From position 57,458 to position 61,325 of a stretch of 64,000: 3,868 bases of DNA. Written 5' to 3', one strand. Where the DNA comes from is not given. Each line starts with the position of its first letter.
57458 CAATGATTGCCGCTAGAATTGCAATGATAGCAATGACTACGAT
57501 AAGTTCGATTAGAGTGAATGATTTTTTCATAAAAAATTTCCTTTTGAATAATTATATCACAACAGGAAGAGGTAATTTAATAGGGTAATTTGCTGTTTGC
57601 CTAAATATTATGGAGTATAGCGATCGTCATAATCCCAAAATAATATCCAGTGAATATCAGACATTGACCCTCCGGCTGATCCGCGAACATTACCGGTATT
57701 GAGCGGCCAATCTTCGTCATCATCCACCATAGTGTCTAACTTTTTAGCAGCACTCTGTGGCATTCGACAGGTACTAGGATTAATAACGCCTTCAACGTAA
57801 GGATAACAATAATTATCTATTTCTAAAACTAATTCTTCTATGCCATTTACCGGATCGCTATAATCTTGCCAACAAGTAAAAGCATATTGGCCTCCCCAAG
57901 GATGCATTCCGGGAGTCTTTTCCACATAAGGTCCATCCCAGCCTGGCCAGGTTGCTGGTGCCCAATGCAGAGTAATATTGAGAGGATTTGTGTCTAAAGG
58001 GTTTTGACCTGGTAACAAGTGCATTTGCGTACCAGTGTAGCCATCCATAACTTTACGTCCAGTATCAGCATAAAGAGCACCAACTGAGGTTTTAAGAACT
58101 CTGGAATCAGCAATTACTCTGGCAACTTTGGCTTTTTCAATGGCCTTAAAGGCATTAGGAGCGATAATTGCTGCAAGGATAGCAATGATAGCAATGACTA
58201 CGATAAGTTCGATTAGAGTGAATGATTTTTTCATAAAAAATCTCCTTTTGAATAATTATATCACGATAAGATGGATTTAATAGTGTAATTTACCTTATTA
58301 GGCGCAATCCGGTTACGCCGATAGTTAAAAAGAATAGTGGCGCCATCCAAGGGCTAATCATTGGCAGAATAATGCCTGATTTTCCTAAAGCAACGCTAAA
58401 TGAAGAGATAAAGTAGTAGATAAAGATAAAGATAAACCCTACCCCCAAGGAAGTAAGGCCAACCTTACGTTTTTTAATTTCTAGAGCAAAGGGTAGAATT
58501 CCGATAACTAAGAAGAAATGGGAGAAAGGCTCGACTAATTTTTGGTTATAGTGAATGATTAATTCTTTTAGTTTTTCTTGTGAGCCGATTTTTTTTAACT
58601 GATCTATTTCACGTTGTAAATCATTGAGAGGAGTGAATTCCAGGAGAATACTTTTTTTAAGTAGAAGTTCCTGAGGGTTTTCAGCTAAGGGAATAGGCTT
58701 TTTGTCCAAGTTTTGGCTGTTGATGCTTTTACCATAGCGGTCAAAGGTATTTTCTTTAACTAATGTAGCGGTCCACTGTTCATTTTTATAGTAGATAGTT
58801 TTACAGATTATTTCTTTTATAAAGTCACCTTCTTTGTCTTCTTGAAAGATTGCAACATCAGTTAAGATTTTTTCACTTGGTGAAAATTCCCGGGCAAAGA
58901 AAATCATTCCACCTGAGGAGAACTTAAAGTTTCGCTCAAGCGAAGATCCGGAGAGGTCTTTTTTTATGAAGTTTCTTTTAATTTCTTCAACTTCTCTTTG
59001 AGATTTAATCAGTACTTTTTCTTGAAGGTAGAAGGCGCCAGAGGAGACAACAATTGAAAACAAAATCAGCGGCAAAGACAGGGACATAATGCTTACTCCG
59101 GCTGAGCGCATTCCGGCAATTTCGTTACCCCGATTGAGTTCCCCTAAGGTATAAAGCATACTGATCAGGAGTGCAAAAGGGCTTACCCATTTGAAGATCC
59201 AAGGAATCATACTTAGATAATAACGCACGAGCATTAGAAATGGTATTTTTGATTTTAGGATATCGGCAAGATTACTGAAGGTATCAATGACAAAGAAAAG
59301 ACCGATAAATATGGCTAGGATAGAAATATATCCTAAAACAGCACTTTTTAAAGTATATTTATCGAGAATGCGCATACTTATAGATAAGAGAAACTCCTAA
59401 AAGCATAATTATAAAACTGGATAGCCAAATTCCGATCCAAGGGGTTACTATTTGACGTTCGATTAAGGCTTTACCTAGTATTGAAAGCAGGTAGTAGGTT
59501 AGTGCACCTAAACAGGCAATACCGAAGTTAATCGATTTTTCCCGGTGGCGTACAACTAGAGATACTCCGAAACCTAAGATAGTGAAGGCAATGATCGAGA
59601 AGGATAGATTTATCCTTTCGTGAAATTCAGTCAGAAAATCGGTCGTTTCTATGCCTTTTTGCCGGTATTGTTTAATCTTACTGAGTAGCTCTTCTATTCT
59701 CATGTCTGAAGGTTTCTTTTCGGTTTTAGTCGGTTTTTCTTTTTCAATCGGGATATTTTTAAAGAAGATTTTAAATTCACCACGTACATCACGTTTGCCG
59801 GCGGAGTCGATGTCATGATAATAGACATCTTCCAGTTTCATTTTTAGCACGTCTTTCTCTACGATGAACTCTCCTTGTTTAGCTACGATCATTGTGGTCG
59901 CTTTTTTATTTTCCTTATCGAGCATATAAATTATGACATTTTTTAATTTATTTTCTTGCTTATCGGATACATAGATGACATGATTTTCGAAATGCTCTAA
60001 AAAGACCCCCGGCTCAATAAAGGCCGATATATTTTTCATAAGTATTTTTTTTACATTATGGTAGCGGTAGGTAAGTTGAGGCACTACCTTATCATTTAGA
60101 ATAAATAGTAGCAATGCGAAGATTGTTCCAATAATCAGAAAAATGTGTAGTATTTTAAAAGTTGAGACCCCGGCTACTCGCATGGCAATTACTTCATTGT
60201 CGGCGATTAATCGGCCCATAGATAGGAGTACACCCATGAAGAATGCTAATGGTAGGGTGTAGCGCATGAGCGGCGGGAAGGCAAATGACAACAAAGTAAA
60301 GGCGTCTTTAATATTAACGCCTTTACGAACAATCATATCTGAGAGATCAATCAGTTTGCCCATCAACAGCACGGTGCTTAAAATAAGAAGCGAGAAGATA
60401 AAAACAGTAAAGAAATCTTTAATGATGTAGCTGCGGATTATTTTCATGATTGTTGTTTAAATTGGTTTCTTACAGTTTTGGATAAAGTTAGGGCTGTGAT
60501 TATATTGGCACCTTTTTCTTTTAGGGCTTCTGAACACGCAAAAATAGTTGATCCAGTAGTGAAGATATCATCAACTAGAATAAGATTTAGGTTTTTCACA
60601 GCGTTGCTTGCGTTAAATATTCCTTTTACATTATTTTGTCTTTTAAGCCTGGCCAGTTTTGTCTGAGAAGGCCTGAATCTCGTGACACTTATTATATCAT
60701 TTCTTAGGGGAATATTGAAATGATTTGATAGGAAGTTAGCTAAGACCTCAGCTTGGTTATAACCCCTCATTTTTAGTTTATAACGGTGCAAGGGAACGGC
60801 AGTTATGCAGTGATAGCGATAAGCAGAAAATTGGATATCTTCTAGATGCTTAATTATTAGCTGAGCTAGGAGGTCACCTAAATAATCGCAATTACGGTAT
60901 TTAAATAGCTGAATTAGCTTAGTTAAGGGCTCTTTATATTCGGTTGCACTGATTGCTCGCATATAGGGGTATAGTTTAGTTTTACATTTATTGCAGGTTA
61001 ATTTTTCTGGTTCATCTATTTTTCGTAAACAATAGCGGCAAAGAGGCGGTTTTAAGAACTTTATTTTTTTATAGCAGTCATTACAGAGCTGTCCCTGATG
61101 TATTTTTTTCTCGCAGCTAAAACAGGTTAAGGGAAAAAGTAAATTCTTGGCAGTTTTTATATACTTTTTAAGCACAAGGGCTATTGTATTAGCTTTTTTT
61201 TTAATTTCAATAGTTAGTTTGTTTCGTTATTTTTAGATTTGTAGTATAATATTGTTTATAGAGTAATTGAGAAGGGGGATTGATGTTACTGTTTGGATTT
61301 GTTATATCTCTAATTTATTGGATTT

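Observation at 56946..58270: Tandem pseudopilin genes with a 700-bp-period repeat preserving promoter, RBS and class-III signal region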

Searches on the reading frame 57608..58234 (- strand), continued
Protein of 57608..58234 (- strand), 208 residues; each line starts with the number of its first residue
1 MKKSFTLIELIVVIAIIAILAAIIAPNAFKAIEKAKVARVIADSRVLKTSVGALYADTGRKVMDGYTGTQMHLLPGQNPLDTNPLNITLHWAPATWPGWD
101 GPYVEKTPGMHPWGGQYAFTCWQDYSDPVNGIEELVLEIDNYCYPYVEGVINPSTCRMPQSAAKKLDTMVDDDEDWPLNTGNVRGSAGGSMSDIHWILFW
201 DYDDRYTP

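Call 39: find_encoding_contigs(protein=P0120, flank=5000, max_places=3)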
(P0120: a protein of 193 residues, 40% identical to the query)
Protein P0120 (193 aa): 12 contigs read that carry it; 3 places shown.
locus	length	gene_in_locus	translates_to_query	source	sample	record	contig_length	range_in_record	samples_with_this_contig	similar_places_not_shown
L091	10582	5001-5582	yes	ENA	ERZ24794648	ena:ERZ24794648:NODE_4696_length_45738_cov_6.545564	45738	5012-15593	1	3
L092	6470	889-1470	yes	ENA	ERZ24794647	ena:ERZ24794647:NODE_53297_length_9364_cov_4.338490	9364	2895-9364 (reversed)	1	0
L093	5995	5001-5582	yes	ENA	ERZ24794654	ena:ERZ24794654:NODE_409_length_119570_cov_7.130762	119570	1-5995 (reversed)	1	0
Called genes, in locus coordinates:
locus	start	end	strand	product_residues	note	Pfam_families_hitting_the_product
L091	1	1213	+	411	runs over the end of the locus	PF16491:Peptidase_M48_N, PF01435:Peptidase_M48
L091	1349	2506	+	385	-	PF00817:IMS, PF11799:IMS_C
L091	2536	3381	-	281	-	-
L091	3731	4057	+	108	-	-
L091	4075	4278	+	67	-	-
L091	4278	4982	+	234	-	PF08713:DNA_alkylation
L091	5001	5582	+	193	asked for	PF07963:N_methyl (weak), PF22434:PilW_C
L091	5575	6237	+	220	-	PF07963:N_methyl (weak), PF08334:T2SSG (faint), PF22434:PilW_C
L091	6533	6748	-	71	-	-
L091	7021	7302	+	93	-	-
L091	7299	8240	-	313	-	PF04055:Radical_SAM, PF13353:Fer4_12 (weak)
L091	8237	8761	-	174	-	PF14385:DUF4416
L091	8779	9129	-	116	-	PF07238:PilZ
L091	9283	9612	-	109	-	PF07238:PilZ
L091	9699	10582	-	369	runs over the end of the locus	PF13685:Fe-ADH_2 (weak), PF01761:DHQ_synthase, PF24621:DHQS_C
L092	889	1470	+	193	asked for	PF07963:N_methyl (weak), PF22434:PilW_C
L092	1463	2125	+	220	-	PF07963:N_methyl (weak), PF08334:T2SSG (faint), PF22434:PilW_C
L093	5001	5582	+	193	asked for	PF07963:N_methyl (weak), PF22434:PilW_C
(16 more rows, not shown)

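Call 40: predict_structure(alignment_id=A2)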
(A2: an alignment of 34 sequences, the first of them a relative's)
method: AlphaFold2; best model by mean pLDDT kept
length: 208 residues; sequences in the alignment: 34
mean_pLDDT: 89.9   pTM: 0.84
mean pLDDT of the five models: 89.9, 89.3, 88.7, 88.0, 87.6
residues with pLDDT >= 90: 157; 70-90: 35; 50-70: 15; < 50: 1
segments of 3 or more residues with pLDDT < 50: none
pLDDT, mean of each block of 10 residues (from residue 1): 84 97 94 97 98 97 93 95 94 93 94 96 90 95 83 81 92 72 76 90 75
secondary structure, 60 per line:
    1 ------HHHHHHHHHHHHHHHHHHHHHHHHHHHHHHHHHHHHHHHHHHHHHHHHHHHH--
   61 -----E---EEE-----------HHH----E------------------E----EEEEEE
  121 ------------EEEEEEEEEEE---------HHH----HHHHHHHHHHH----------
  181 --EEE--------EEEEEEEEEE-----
elements in order: H7-58 E70-72 E115-120 E133-143 H160-170 E183-185 E194-203

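Call 43: fold_search(model_id=the predicted structure, library=pdb)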
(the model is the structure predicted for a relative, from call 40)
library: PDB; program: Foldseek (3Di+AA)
matches with E <= 10: 84; with E <= 0.001: 0
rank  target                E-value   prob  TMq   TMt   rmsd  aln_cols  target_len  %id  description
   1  7t31_B                1.6e-03  1.00  0.44  0.20   6.2       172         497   17  X-ray Structure of Clostridiodies difficile PilW (released 2022-10-19)
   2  7t31_A                2.8e-03  1.00  0.42  0.19   6.4       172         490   17  X-ray Structure of Clostridiodies difficile PilW (released 2022-10-19)
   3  8dx4_B                3.0e-03  1.00  0.43  0.20   6.4       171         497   16  Clostridioides difficile R20291 minor pilin - PilW fused with Maltose Binding Protein (released 2022-09-21)
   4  7t31_C                5.9e-03  1.00  0.43  0.20   5.3       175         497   19  X-ray Structure of Clostridiodies difficile PilW (released 2022-10-19)
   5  8dx4_D                7.1e-03  0.99  0.40  0.19   6.9       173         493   18  Clostridioides difficile R20291 minor pilin - PilW fused with Maltose Binding Protein (released 2022-09-21)
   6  6t8s_CCC              9.1e-03  0.99  0.39  0.58   6.3       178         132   17  Structure of the major Type IV pilin PilA1 from Clostridium difficile (released 2020-03-25)
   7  6t8s_AAA              1.5e-02  0.99  0.41  0.61   5.0       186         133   17  Structure of the major Type IV pilin PilA1 from Clostridium difficile (released 2020-03-25)
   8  7t31_D                1.4e-01  0.82  0.37  0.18   6.0       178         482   17  X-ray Structure of Clostridiodies difficile PilW (released 2022-10-19)
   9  8uhf_D                2.3e-01  0.80  0.44  0.47   5.8       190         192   14  Cryo-EM of Vibrio cholerae toxin co-regulated pilus - asymmetric reconstruction (released 2023-12-06)
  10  4akx_A                5.4e-01  0.11  0.18  0.26   7.3        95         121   10  Structure of the heterodimeric complex ExoU-SpcU from the type III secretion system (T3SS) of Pseudomonas aeruginosa (released 2012-04-18)
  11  4lw9_K                5.8e-01  0.33  0.30  0.50   7.8       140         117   14  Crystal structure of Vibrio cholera major pseudopilin EpsG (released 2014-07-16)
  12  4lw9_A                6.9e-01  0.47  0.30  0.49   5.3       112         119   17  Crystal structure of Vibrio cholera major pseudopilin EpsG (released 2014-07-16)
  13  3fu1_B                7.4e-01  0.38  0.30  0.52   7.4       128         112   16  Crystal structure of the major pseudopilin from the type 2 secretion system of Vibrio cholerae (released 2009-07-28)
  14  3qqy_A                8.3e-01  0.07  0.16  0.12   8.1        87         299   13  Crystal structure of a novel LAGLIDADG homing endonuclease, I-OnuI (from Ophiostoma novo-ulmi subsp. americana) (released 2011-07-20)
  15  6bd0_A                8.3e-01  0.07  0.16  0.12   8.0        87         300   14  I-OnuI K227Y, D236A bound to cognate substrate (pre-cleavage complex) (released 2018-10-24)
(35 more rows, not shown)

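Call 48: find_related_loci(query=A2, collection=metagenome_contigs, flank=3000)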
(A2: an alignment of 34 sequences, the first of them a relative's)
Query A2 (208 aa) in metagenome_contigs; peptide patterns used: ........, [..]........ (x = any residue, [..] = any of these).
600 stretches matched a pattern (row limit reached: there are more); 241 encode a relative of the query (tblastn E <= 1e-3); the best 80 are kept; 80 distinct loci.
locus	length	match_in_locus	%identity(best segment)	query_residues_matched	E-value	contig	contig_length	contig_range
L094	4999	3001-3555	47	1-201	7e-34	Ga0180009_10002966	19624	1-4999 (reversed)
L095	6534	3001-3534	45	1-174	1e-27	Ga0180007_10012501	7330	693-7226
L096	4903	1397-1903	46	1-184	7e-34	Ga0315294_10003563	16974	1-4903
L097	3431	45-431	39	3-140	5e-25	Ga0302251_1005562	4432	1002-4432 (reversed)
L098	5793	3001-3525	40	1-184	6e-24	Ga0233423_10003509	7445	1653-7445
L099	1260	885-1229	56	1-121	5e-24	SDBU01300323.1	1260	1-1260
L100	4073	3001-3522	45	1-184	2e-21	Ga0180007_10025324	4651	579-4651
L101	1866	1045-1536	42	1-189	3e-16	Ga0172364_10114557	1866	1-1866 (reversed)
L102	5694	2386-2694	36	5-125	1e-13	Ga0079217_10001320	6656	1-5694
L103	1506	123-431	36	5-125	2e-13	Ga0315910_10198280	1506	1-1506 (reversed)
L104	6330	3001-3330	30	3-130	2e-12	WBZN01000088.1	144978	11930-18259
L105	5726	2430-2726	34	5-121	3e-12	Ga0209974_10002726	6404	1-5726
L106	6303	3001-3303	31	3-121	9e-12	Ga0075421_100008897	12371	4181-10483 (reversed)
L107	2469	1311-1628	31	2-125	1e-11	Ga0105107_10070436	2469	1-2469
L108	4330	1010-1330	30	3-127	2e-11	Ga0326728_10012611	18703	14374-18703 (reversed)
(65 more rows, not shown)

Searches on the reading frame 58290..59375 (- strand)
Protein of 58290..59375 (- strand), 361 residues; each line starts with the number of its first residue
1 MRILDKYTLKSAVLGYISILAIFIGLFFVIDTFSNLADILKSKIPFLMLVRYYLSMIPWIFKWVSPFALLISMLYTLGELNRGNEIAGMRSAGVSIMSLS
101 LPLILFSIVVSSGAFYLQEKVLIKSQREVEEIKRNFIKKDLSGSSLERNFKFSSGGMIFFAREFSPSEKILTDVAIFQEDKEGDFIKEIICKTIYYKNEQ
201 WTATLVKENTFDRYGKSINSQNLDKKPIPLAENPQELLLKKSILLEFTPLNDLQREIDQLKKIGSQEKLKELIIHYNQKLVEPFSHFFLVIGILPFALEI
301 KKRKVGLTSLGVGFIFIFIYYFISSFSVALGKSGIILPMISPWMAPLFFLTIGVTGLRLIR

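Call 44: search_protein_families(library=pfam, proteins=[window:58290-59375:-], max_evalue=0.00001)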
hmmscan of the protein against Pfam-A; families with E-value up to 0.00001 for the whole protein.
window:58290-59375:- (361 aa): 1 family
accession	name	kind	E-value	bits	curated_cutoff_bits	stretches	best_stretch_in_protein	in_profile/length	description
PF03739.19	LptF_LptG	-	8.1e-63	213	27.9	1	6-357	1-351/353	Lipopolysaccharide export system permease LptF/LptG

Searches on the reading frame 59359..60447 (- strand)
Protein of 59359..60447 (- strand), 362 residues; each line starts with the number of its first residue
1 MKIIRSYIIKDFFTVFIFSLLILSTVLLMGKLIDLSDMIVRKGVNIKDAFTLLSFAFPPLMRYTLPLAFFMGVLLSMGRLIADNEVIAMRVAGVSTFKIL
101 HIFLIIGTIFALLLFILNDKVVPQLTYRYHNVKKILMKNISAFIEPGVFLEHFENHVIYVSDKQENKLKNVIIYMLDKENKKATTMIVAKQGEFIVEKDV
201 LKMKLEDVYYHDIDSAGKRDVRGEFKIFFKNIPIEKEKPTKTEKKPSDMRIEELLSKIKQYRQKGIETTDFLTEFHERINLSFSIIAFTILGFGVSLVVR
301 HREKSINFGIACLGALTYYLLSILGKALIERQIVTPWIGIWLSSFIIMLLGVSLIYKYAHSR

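Call 44: search_protein_families(library=pfam, proteins=[window:59359-60447:-], max_evalue=0.00001)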
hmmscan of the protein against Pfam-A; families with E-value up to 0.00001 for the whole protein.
window:59359-60447:- (362 aa): 1 family
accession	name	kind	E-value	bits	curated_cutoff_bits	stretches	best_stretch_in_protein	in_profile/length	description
PF03739.19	LptF_LptG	-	1.7e-76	258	27.9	1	7-357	2-353/353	Lipopolysaccharide export system permease LptF/LptG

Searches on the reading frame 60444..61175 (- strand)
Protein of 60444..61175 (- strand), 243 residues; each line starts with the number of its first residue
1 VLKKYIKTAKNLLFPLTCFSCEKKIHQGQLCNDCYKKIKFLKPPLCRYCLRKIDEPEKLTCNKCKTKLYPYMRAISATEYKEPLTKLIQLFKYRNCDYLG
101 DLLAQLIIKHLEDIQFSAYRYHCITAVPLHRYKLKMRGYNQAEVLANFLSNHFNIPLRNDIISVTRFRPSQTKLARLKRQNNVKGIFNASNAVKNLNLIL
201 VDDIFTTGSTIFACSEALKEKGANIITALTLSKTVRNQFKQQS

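Call 44: search_protein_families(library=pfam, proteins=[window:60444-61175:-], max_evalue=0.00001)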
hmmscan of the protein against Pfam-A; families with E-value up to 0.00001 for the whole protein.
window:60444-61175:- (243 aa): 2 families
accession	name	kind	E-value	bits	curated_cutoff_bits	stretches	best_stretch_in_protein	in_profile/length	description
PF18912.6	DZR_2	-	3e-09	37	27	1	11-65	3-56/56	Double zinc ribbon domain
PF00156.33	Pribosyltran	-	1.2e-08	34.8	26.3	1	142-233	40-126/158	Phosphoribosyl transferase domain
